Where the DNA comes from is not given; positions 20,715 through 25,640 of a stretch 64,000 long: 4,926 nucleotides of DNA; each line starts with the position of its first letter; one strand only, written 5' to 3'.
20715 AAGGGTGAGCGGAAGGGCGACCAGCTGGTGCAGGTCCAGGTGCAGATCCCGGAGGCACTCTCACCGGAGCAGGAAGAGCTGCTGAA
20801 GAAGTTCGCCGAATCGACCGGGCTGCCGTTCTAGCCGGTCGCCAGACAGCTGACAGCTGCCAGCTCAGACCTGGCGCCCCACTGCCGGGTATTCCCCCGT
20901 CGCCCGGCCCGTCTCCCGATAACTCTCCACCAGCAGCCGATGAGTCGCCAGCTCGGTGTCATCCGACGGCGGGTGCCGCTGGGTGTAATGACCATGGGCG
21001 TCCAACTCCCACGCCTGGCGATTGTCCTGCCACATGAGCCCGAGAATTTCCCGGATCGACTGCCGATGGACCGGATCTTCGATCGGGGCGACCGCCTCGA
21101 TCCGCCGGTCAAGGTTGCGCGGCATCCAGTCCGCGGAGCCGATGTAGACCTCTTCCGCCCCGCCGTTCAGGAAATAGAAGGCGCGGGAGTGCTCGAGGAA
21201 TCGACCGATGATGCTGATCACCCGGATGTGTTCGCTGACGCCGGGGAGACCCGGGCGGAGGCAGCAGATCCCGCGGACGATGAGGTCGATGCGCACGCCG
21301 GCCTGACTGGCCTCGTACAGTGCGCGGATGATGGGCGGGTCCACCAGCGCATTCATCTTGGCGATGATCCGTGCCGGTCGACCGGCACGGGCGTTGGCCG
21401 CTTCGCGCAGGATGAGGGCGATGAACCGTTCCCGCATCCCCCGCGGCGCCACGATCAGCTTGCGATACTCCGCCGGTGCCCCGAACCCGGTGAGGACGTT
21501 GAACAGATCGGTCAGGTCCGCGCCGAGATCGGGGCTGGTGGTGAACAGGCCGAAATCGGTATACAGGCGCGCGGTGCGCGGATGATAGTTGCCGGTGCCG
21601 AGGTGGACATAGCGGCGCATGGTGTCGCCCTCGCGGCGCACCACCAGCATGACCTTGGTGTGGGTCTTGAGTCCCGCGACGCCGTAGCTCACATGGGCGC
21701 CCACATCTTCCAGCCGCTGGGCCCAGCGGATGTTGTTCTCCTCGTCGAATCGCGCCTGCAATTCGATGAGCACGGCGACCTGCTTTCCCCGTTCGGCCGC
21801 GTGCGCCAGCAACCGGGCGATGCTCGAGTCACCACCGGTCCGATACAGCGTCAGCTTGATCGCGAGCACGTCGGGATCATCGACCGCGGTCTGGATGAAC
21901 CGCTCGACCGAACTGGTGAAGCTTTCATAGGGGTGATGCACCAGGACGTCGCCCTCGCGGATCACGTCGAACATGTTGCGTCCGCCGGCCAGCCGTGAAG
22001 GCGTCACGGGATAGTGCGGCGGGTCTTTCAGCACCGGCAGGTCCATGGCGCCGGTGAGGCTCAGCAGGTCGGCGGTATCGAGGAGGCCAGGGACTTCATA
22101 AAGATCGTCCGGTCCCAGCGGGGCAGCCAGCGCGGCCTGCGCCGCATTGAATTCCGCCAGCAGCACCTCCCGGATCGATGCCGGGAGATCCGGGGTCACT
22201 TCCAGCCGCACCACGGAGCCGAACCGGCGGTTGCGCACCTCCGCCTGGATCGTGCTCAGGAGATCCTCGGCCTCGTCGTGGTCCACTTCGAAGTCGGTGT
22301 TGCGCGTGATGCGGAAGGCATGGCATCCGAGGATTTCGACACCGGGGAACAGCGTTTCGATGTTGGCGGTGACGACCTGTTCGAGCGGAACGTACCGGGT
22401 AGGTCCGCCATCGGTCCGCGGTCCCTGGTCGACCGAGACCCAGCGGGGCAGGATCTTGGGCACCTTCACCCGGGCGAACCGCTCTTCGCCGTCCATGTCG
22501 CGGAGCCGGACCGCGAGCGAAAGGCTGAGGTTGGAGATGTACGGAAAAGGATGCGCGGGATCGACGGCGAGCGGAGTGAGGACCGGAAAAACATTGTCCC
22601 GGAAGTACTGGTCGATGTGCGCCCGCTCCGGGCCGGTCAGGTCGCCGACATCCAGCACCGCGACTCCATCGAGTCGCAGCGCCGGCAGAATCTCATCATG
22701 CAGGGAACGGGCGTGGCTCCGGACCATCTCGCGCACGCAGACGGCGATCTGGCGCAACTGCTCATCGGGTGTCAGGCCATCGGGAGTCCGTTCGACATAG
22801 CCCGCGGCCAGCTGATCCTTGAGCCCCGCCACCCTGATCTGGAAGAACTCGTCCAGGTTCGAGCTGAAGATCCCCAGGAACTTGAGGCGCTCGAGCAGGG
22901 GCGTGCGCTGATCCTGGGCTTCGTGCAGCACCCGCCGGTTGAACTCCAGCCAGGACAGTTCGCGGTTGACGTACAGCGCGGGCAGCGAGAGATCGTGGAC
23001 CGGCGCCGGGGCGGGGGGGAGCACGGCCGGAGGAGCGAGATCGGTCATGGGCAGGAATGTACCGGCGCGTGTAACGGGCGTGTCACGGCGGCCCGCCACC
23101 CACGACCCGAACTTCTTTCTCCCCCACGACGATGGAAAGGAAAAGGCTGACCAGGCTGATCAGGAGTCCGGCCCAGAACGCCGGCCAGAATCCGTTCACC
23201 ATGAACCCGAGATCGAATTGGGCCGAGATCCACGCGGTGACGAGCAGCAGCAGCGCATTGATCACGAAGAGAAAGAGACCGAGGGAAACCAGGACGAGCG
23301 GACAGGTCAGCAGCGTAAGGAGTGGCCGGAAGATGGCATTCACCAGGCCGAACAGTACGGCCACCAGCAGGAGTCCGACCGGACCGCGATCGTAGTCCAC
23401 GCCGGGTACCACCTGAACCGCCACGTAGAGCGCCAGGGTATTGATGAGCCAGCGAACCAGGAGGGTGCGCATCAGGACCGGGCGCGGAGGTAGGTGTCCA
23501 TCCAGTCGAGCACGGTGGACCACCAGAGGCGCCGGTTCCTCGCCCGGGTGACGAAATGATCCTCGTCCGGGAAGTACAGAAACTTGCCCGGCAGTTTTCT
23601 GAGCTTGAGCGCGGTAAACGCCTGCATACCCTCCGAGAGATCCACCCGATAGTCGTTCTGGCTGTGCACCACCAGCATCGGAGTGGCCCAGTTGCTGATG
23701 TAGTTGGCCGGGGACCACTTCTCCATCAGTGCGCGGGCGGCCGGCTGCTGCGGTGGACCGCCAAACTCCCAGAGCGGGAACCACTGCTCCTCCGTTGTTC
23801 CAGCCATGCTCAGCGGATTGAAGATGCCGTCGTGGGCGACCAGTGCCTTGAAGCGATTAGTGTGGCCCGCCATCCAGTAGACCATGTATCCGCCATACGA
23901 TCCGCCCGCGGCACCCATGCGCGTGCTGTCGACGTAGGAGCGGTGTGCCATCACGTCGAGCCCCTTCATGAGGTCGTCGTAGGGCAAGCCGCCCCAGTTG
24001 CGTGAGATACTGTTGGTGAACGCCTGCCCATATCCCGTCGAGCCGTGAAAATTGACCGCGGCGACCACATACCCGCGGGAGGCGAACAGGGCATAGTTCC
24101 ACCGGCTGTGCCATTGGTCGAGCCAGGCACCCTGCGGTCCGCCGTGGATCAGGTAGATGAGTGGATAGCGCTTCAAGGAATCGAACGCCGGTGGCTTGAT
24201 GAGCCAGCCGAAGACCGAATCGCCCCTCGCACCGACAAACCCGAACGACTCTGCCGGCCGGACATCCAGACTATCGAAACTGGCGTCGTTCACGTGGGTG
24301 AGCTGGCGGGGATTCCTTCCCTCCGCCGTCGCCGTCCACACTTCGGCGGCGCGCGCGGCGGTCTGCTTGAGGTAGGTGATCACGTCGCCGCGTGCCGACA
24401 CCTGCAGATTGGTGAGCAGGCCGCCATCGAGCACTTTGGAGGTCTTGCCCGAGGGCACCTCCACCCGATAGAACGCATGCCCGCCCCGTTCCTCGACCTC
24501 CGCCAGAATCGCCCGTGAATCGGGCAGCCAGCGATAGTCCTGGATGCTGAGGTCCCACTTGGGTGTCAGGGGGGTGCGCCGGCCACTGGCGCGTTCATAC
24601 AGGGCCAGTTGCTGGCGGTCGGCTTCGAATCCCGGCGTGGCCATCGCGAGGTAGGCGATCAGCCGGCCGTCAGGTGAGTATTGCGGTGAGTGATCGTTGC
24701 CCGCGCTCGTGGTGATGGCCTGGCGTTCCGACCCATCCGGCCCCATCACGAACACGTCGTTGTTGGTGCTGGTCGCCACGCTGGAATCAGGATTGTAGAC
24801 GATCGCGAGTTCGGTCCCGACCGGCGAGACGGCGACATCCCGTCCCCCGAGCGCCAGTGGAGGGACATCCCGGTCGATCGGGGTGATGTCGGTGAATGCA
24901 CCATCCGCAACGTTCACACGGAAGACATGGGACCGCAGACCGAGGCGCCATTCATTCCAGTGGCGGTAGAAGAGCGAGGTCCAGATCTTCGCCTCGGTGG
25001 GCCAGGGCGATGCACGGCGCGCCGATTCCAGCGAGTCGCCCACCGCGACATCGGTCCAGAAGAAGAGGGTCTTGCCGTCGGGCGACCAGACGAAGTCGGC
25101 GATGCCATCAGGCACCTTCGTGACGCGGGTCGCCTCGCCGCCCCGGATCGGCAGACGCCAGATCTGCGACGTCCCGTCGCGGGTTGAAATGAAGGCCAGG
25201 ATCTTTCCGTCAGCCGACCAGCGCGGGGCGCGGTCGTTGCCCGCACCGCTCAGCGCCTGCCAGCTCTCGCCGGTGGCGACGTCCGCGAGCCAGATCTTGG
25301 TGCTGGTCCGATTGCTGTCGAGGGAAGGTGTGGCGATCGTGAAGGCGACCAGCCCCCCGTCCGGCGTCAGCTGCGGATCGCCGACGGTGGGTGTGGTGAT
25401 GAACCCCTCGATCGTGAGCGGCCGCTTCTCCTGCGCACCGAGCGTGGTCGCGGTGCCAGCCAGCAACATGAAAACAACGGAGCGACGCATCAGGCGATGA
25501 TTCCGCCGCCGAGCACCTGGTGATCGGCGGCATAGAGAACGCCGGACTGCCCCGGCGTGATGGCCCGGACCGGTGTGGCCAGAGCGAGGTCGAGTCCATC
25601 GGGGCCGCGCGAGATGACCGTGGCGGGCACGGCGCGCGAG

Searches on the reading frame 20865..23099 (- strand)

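Call 25: search_protein_families(library=pfam, proteins=[window:20865-23099:-], max_evalue=0.0001)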
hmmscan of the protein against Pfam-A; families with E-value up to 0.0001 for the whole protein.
window:20865-23099:- (744 aa): 5 families
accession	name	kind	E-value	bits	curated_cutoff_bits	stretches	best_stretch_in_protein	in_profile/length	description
PF17941.7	PP_kinase_C_1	-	9.1e-72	240.5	25.7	1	375-539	1-164/167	Polyphosphate kinase C-terminal domain 1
PF13090.12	PP_kinase_C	-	1.5e-71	239.9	25.8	1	548-712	1-165/172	Polyphosphate kinase C-terminal domain 2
PF02503.22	PP_kinase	-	3.1e-60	203.5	31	1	158-347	2-182/183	Polyphosphate kinase middle domain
PF13089.11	PP_kinase_N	-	2.8e-40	137.4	23.8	1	43-148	1-106/107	Polyphosphate kinase N-terminal domain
PF13091.12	PLDc_2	-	1.7e-10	41.3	27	0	424-534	22-129/132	PLD-like domain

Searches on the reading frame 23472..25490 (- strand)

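Call 25: search_protein_families(library=pfam, proteins=[window:23472-25490:-], max_evalue=0.0001)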
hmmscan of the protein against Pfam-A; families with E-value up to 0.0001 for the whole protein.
window:23472-25490:- (672 aa): 5 families
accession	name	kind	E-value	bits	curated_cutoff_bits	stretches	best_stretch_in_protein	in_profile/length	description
PF00326.27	Peptidase_S9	-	6.2e-57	192.9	22.6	1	460-669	1-211/213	Prolyl oligopeptidase family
PF07676.18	PD40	-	3.8e-20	71.8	20.9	1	80-112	5-38/38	WD40-like Beta Propeller Repeat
PF20434.5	BD-FAE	-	1.7e-06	28.2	26.8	0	440-622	11-209/215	BD-FAE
PF25174.1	Beta-prop_THOC3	-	4e-06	26.5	305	0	64-146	71-148/272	THOC3 beta-propeller domain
PF05448.18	AXE1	-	4.6e-06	26.1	21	0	504-552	157-205/321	Acetyl xylan esterase (AXE1)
